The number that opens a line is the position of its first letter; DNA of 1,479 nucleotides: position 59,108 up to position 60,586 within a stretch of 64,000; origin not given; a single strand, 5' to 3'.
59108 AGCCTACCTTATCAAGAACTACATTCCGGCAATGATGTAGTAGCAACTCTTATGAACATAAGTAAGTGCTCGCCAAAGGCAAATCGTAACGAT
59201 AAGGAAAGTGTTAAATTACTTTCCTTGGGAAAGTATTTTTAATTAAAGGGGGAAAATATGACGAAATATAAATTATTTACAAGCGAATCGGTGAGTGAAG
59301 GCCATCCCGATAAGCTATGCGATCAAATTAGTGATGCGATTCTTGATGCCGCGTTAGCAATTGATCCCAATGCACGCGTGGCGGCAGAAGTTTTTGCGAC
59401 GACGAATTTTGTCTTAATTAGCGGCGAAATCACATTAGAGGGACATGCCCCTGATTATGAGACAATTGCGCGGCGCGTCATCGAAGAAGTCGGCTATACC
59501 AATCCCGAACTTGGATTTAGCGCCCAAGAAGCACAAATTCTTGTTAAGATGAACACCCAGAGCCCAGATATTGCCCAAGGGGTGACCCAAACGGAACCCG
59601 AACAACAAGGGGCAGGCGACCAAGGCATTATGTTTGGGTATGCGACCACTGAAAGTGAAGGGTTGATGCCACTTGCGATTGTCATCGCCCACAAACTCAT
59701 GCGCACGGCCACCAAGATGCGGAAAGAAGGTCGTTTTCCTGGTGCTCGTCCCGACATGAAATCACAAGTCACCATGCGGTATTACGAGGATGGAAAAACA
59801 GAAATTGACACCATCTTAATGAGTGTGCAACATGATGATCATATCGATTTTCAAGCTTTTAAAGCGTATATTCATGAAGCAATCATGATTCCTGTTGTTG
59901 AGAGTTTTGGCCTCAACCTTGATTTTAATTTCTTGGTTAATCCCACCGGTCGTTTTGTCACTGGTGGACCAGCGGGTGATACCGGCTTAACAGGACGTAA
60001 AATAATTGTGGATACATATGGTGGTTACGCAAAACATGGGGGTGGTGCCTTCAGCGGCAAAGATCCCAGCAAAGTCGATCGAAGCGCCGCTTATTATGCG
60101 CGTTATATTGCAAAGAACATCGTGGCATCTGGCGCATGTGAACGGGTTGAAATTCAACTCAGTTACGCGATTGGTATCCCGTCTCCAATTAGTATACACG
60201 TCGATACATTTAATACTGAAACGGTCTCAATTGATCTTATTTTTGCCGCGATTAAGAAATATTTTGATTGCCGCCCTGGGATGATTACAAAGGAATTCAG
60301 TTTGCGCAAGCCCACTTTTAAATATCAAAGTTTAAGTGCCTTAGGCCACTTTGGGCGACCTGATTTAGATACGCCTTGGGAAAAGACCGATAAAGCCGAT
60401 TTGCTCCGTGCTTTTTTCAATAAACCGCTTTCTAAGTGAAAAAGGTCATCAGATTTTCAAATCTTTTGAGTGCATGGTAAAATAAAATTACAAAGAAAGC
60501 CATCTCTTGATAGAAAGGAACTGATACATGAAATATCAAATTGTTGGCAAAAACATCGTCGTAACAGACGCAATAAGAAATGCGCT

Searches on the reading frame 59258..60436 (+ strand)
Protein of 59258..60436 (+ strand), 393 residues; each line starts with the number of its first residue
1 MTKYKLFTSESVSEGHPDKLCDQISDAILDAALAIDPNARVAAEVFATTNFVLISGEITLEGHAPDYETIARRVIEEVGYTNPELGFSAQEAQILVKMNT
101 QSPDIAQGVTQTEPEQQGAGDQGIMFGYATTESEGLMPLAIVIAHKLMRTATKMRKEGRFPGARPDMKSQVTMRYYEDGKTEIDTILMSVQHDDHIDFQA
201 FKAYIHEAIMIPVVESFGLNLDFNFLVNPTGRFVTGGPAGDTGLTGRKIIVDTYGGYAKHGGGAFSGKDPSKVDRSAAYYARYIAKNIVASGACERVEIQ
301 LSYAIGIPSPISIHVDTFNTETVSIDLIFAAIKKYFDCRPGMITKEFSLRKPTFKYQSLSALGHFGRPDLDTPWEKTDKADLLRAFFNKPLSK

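Call 19: search_protein_families(library=pfam, proteins=[window:59258-60436:+], max_evalue=0.000001)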
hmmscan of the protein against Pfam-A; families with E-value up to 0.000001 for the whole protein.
window:59258-60436:+ (393 aa): 3 families
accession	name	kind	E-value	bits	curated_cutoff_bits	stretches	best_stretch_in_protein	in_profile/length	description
PF02773.21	S-AdoMet_synt_C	-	7.9e-61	204.4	25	1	236-376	2-138/138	S-adenosylmethionine synthetase, C-terminal domain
PF02772.21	S-AdoMet_synt_M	-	3e-38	131.1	29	1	116-233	1-120/120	S-adenosylmethionine synthetase, central domain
PF00438.25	S-AdoMet_synt_N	-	9.5e-38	129.2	33.1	1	6-103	3-99/99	S-adenosylmethionine synthetase, N-terminal domain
